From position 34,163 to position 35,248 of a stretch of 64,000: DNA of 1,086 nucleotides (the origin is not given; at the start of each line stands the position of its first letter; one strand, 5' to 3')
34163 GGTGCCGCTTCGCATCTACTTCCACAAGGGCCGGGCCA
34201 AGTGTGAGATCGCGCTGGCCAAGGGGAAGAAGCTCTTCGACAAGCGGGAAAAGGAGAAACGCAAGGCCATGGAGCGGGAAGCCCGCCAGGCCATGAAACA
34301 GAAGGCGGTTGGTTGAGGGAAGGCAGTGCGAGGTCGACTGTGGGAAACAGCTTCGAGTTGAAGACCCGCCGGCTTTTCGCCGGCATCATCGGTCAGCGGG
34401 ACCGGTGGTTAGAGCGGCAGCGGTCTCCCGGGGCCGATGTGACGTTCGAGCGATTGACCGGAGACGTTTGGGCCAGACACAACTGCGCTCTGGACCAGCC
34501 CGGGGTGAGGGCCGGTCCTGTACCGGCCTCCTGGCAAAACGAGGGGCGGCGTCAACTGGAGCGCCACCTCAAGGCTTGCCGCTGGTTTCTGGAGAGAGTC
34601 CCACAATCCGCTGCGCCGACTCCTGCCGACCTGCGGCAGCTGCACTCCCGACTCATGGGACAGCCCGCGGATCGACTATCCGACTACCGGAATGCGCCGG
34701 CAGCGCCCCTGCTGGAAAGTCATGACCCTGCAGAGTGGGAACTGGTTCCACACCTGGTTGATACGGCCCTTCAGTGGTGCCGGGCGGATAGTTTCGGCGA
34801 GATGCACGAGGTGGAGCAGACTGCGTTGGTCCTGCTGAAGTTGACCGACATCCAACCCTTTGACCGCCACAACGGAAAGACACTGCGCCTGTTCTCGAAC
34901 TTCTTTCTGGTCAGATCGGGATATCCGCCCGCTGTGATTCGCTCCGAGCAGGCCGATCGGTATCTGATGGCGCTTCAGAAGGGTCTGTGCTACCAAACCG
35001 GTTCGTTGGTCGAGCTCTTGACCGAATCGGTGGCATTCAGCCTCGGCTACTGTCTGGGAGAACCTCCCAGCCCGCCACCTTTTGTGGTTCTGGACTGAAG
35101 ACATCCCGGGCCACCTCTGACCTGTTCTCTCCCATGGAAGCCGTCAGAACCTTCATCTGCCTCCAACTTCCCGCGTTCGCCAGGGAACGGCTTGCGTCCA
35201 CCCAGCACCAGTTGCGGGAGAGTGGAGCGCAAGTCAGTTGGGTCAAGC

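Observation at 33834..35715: smpB co-operonic with a Fic-fold protein carrying a degenerate catalytic motif, followed by thpR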

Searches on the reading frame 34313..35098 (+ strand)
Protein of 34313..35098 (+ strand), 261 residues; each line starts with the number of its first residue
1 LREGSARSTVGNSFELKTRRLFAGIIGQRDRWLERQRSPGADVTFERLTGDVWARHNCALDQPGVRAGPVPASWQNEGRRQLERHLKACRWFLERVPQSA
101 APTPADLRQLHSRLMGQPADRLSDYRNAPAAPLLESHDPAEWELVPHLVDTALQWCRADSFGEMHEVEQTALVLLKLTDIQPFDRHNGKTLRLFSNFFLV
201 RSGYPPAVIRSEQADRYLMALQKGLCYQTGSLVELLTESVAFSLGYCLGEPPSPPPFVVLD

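Call 3: search_protein_families(library=pfam, proteins=[window:34313-35098:+], max_evalue=1)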
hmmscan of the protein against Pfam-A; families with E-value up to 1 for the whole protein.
window:34313-35098:+ (261 aa): 2 families
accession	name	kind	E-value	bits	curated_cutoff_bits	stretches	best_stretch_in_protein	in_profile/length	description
PF02661.23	Fic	-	9.5e-08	33.2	24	1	103-199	3-93/93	Fic/DOC family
PF10018.14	Med4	-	0.027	14.6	26.9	1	80-142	46-115/190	Vitamin-D-receptor interacting Mediator subunit 4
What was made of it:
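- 34340..35098 (+): FICD-like Fic-fold protein, 252 aa from GTG 34340. The longest ORF runs from TTG 34313 and gives 261 aa. Pfam Fic 33.2 bits, above GA 24 (call 3).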

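Call 4: search_protein_families(library=ncbifam, proteins=[window:34313-35098:+], max_evalue=1)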
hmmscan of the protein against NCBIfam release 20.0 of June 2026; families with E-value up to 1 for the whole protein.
window:34313-35098:+ (261 aa): 1 family
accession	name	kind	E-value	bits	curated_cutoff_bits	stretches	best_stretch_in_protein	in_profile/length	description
NF041381.1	XopAC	subfamily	1.2e-06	27.5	450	1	73-215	296-427/451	XopAC/AvrAC family type III secretion system effector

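Call 5: find_homologous_proteins(query=window:34313-35098:+, max_evalue=0.001)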
Query window:34313-35098:+ (261 aa): 50 proteins with E <= 0.001 among 2566 candidates.
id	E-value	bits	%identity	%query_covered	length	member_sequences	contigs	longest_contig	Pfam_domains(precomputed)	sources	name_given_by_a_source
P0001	2.6e-153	527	91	97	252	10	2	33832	PF02661.24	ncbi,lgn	-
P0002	2.5e-148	511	89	97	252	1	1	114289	PF02661.24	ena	-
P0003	5.5e-140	483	85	97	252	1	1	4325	PF02661.24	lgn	-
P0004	1.2e-139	482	85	97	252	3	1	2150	PF02661.24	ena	-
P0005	1.1e-136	472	83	97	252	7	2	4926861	PF02661.24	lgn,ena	-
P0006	4.3e-134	464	83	97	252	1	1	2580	PF02661.24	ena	-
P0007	3.5e-133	461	82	97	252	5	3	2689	PF02661.24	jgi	-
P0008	5.4e-133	460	81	94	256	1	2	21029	PF02661.24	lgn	-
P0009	3.3e-132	458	82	97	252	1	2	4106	PF02661.24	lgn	-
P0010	7.1e-132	457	81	91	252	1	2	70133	PF02661.24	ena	-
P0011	1.0e-131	456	79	91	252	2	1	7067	PF02661.24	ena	-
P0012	3.1e-131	455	81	97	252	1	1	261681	PF02661.24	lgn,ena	-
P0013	1.5e-130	452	81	93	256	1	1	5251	PF02661.24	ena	-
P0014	3.2e-130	451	80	97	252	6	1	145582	PF02661.24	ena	-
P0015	3.5e-130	451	80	97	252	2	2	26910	PF02661.24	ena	-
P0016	4.9e-130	451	79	91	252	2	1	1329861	PF02661.24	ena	-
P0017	5.2e-130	451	80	97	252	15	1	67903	PF02661.24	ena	-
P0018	5.8e-130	450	81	97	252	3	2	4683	PF02661.24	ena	-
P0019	8.9e-130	450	80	97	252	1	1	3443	PF02661.24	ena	-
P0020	1.2e-129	449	80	97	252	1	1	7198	PF02661.24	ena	-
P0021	4.1e-129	448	78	97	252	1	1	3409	PF02661.24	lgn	-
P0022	1.3e-128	446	78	97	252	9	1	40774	PF02661.24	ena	-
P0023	2.7e-128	445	79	97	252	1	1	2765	PF02661.24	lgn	-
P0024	6.8e-128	444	77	97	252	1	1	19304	PF02661.24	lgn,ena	-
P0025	8.2e-128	443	79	93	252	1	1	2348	PF02661.24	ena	-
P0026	1.5e-127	443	79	97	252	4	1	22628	PF02661.24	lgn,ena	-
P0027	3.1e-127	441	78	98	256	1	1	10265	PF02661.24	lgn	-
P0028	5.6e-126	437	78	90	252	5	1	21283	PF02661.24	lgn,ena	-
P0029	6.7e-126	437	78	97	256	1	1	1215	PF02661.24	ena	-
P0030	4.0e-125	435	77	97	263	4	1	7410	PF02661.24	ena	-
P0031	2.4e-124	432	78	96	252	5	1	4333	PF02661.24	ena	-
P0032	3.6e-124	431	77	97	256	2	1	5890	PF02661.24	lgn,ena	-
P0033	4.8e-124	431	77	97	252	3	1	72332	PF02661.24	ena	-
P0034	1.8e-123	429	74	97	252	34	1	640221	PF02661.24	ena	-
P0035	9.7e-123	427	74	97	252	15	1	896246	PF02661.24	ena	-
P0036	2.0e-122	426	77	96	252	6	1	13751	PF02661.24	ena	-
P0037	3.2e-122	425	77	97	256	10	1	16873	PF02661.24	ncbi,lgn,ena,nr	ncbi:MAG: Fic family protein [Acidobacteria bacterium]|nr:Fic family protein [Acidobacteriota bacter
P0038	1.2e-120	420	74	97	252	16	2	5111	PF02661.24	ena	-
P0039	2.9e-117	409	72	97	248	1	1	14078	PF02661.24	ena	-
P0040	3.4e-104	366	80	79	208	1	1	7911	PF02661.24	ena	-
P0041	1.7e-103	364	67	95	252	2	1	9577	PF02661.24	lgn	-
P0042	2.1e-89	317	59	96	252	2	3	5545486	PF02661.24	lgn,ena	-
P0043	2.3e-88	314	57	95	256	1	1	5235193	PF02661.24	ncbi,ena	-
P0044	4.0e-74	267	86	56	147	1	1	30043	PF02661.24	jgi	-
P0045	1.2e-68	249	47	95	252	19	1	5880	PF02661.24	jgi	-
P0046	6.3e-65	237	46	95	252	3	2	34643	PF02661.24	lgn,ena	-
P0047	8.8e-63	230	47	96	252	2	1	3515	PF02661.24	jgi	jgi:fido (protein-threonine AMPylation protein)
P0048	5.0e-62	228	45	96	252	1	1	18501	PF02661.24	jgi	jgi:fido (protein-threonine AMPylation protein)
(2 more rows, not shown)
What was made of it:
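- On Fic/Fido fold (Pfam PF02661): All 48 full-length homologues carry a precomputed PF02661 hit (call 5).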

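Call 6: search_solved_structures(query=window:34313-35098:+, max_evalue=1, show_alignments=3)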
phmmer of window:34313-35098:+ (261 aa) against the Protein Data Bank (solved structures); distinct sequences matched with E-value up to 1: 18.
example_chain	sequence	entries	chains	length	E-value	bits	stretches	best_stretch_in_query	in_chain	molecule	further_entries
6i7h_A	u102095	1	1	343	2e-13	53.5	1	96-222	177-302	Adenosine monophosphate-protein transferase FICD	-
6i7j_A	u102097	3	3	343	2.4e-13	53.3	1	96-222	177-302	Adenosine monophosphate-protein transferase FICD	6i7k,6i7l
6i7i_A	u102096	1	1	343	2.5e-13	53.2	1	96-222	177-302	Adenosine monophosphate-protein transferase FICD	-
9yz5_A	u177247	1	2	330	2.6e-13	53.1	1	97-222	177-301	Protein adenylyltransferase FICD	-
6i7g_A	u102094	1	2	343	2.8e-13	53.1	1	97-222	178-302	Adenosine monophosphate-protein transferase FICD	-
4u04_A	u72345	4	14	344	2.8e-13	53.1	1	97-222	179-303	Adenosine monophosphate-protein transferase FICD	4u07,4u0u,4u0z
4u0s_A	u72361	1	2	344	2.8e-13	53.1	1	97-222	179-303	Adenosine monophosphate-protein transferase FICD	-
7b7z_A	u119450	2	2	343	3.3e-13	52.8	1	96-222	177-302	Protein adenylyltransferase FICD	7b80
6zmd_B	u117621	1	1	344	3.8e-13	52.6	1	96-220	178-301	Protein adenylyltransferase FICD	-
5jj6_A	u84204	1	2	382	1.5e-08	37.6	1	106-221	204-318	Adenosine monophosphate-protein transferase FICD homolog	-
5jj7_A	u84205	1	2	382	1.5e-08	37.6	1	106-221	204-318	Adenosine monophosphate-protein transferase FICD homolog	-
3cuc_A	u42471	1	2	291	1.3e-07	34.5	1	137-222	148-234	Protein of unknown function with a Fic domain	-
6hp3_A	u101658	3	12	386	0.39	13.3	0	159-228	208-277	SPBc2 prophage-derived uncharacterized protein YopK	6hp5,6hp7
5zw5_A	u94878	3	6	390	0.4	13.2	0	159-228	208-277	AimR transcriptional regulator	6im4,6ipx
5zw6_A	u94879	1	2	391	0.4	13.2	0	159-228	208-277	AimR transcriptional regulator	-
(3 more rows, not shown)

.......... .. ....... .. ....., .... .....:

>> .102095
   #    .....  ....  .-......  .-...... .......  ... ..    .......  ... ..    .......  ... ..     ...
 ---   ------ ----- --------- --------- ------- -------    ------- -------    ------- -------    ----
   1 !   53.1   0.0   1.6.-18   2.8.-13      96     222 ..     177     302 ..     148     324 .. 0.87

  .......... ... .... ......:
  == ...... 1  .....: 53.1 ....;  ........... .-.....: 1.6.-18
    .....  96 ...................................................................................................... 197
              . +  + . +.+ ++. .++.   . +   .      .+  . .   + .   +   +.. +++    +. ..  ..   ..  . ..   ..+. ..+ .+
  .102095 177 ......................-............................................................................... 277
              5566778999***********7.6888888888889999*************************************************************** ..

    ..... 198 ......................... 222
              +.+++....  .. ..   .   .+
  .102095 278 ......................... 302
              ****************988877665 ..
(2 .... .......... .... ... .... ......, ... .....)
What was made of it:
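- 34853..34888 (+): Altered Fic signature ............, in place of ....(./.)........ Residue-by-residue alignment to FICD (call 6).
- On Catalytically competent Fic AMP-transferase: His, D/E, Gly1 and Arg1 are changed; Phe, Asn, Gly2 and Arg2 are kept (call 6).
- Checked: The HMMER alignment puts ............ (nt 34853-34888) under FICD's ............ (call 6).
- The window has Q for His, R for D/E and H for Gly1 (call 6).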

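Call 9: find_related_loci(query=A1, collection=genome_contigs, flank=5000)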
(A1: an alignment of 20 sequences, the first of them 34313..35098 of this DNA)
Query A1 (261 aa) in genome_contigs; peptide patterns used: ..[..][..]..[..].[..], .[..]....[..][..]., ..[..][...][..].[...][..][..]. (x = any residue, [..] = any of these).
152 stretches matched a pattern; 21 encode a relative of the query (tblastn E <= 1e-3); 20 distinct loci.
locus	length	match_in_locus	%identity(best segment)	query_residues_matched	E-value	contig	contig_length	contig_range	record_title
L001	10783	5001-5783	91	1-261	2e-159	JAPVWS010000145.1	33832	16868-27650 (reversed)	MAG: Candidatus Versatilivorator vitaminiformans isolate m_rhlh7 Seq145, whole genome shotgun sequence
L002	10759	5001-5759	81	9-261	2e-135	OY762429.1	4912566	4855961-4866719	MAG: Terriglobia bacterium isolate aa40cff0-ace7-4b53-8087-0ef5d3f4acaf genome assembly, chromosome: 1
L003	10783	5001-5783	77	1-261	2e-133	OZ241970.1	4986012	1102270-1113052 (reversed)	MAG: Candidatus Versatilivorator sp. isolate cab9fe59-187a-48cc-98ea-4e9e5a22d3a3 genome assembly, chromosome: 1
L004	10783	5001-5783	78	1-261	1e-132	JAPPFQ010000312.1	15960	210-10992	MAG: Acidobacteriota bacterium isolate RHO1_bin_34 NODE_5412_length_15960_cov_3.792078, whole genome shotgun sequence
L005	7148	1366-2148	77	1-261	9e-132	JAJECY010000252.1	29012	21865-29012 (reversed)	MAG: Acidobacteria bacterium isolate jk18xAbins.46 k141_1070609, whole genome shotgun sequence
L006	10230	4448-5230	75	1-261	4e-127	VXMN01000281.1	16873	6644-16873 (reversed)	MAG: Acidobacteria bacterium isolate SB0661_bin_38 NODE_2622_length_16873_cov_16.654537, whole genome shotgun sequence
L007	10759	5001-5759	74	9-261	2e-126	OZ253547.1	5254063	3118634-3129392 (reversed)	MAG: Candidatus Versatilivorator sp. isolate 027cd1c3-4ec4-432d-9d93-376aaa34f9fd genome assembly, chromosome: 1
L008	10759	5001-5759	74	9-261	4e-126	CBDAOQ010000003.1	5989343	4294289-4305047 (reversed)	MAG: Candidatus Versatilivorator sp. isolate 6a61018a-c988-4e23-9d40-021d3d713c5d genome assembly, contig: contig_3, who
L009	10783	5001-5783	78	1-261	3e-126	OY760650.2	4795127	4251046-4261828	MAG: Terriglobia bacterium isolate 5d79d33f-5ea2-468b-941e-0445094ce055 genome assembly, chromosome: 1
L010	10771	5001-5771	75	5-261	2e-123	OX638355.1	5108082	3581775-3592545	MAG: Terriglobia bacterium isolate 290eebee-5386-4bec-b87c-7b5c19ab3581 genome assembly, chromosome: 1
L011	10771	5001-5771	59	4-260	1e-95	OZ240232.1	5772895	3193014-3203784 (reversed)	MAG: Candidatus Versatilivoraceae bacterium isolate ed3112cf-5d09-4b03-98f8-4139f083c0eb genome assembly, chromosome: 1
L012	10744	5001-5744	57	10-257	7e-93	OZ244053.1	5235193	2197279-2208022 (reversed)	MAG: Terriglobia bacterium isolate c15e5db1-7159-4592-9896-25da90492a0a genome assembly, chromosome: 1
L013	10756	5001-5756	47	9-260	2e-74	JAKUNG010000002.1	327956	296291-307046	MAG: Terriglobia bacterium isolate ALOHA_A2.0_1 A2.0-Acidobacteriae-1_2, whole genome shotgun sequence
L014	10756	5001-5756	47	9-260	2e-74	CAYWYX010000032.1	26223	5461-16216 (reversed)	MAG TPA_asm: uncultured Acidobacteriota bacterium isolate SRP092902_co1_123 genome assembly, contig: NODE_2400_length_26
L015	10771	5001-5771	73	5-261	3e-118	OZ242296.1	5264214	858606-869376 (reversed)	MAG: Candidatus Versatilivorator sp. isolate 70151110-fafd-468e-a177-3adff467d788 genome assembly, chromosome: 1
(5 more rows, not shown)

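Call 18: predict_structure(alignment_id=A2)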
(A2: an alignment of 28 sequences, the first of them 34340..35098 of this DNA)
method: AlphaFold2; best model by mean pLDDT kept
length: 252 residues; sequences in the alignment: 28
mean_pLDDT: 79.1   pTM: 0.80
mean pLDDT of the five models: 79.1, 76.5, 73.7, 68.8, 66.6
residues with pLDDT >= 90: 95; 70-90: 91; 50-70: 35; < 50: 31
segments of 3 or more residues with pLDDT < 50: 1-6, 56-58, 112-129
pLDDT, mean of each block of 10 residues (from residue 1): 46 85 89 90 90 56 74 92 94 88 81 42 46 70 87 89 90 72 94 95 89 87 91 92 58 39
secondary structure, 60 per line:
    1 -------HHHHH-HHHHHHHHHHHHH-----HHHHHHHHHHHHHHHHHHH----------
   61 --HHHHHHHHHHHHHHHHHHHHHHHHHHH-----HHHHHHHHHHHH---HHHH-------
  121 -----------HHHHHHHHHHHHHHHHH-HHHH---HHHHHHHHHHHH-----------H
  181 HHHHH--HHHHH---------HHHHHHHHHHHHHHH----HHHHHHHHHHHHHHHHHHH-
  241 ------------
elements in order: H8-12 H14-26 H32-50 H63-89 H95-106 H110-113 H132-148 H150-153 H157-168 H180-185 H188-192 H202-216 H221-239
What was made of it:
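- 34685..34729 (+): Segment equivalent to the Fic flap / target dock (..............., residues 116-130). The AF2 model is low-confidence here (pLDDT <50 for residues 112-129, call 18), so a hairpin is not shown.
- On Fic/Fido fold (Pfam PF02661): AF2 model with pTM 0.80 (call 18).
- On Catalytically competent Fic AMP-transferase: AF2 gives pLDDT <50 for residues 112-129 and predicts no strands (call 18).
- The flap region is modelled with low confidence (call 18).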

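Call 20: search_solved_structures(query=A2, max_evalue=0.01, show_alignments=2)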
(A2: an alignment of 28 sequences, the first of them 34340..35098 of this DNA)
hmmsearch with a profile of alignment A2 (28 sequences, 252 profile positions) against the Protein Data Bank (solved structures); distinct sequences matched with E-value up to 0.01: 16.
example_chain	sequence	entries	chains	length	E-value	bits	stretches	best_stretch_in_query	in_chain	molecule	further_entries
6i7j_A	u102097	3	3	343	3.5e-22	82.2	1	69-237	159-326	Adenosine monophosphate-protein transferase FICD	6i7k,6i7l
6i7h_A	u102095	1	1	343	6.4e-22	81.4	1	87-237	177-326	Adenosine monophosphate-protein transferase FICD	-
4u04_A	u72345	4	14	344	7e-22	81.3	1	79-237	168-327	Adenosine monophosphate-protein transferase FICD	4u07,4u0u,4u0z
6i7g_A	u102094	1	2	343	7e-22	81.3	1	79-237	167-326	Adenosine monophosphate-protein transferase FICD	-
6i7i_A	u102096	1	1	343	7e-22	81.2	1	88-237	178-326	Adenosine monophosphate-protein transferase FICD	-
4u0s_A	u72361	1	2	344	7.1e-22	81.2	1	88-237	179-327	Adenosine monophosphate-protein transferase FICD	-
7b7z_A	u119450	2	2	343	8e-22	81.1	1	69-237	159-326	Protein adenylyltransferase FICD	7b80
6zmd_B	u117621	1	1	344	8.9e-22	80.9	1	70-236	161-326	Protein adenylyltransferase FICD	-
9yz5_A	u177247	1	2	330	9.3e-22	80.9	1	88-235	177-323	Protein adenylyltransferase FICD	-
5jj6_A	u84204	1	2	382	5.4e-17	65.2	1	77-245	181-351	Adenosine monophosphate-protein transferase FICD homolog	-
5jj7_A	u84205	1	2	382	6.1e-17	65.1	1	78-245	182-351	Adenosine monophosphate-protein transferase FICD homolog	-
3cuc_A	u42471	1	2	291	1.5e-11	47.4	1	113-214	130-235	Protein of unknown function with a Fic domain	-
7xux_A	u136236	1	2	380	0.00028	23.6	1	78-195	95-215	Fido domain-containing protein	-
3n3u_A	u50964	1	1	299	0.0028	20.3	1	161-197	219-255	Adenosine monophosphate-protein transferase ibpA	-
6siu_A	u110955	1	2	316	0.0032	20.1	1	161-197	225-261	Protein adenylyltransferase and cysteine protease IbpA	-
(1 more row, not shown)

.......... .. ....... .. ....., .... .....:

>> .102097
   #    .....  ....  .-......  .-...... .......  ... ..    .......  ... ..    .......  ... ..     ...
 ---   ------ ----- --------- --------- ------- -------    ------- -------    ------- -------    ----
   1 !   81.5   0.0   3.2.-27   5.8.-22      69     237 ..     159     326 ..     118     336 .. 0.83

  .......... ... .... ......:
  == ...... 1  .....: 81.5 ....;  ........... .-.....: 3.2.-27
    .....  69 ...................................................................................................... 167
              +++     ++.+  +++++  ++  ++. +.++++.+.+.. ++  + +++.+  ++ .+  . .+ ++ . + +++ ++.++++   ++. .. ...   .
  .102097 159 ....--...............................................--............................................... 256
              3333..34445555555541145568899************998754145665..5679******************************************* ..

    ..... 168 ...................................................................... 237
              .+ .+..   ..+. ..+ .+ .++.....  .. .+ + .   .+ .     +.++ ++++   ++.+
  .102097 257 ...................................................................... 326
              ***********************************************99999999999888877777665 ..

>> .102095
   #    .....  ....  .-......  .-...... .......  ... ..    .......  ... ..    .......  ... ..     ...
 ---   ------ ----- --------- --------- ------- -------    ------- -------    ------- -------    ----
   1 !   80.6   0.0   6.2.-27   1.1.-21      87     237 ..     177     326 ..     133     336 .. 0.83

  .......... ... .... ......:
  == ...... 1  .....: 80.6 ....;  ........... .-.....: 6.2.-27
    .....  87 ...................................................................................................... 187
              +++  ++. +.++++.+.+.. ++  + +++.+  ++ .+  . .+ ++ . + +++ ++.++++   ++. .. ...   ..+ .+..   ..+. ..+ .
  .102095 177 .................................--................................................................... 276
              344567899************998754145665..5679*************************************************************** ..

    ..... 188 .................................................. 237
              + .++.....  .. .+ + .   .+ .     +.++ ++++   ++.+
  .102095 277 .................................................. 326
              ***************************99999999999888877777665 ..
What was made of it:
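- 34340..35098 (+): FICD 2e-13 / 3.5e-22 (calls 6, 20).
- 34685..34729 (+): It aligns with FICD's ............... (calls 6, 20).
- Checked: Its best solved relative is human FICD, at 2e-13 as a single sequence and 3.5e-22 as a family profile (calls 6, 20).
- The profile E-value to FICD is 3.5e-22 (call 20).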
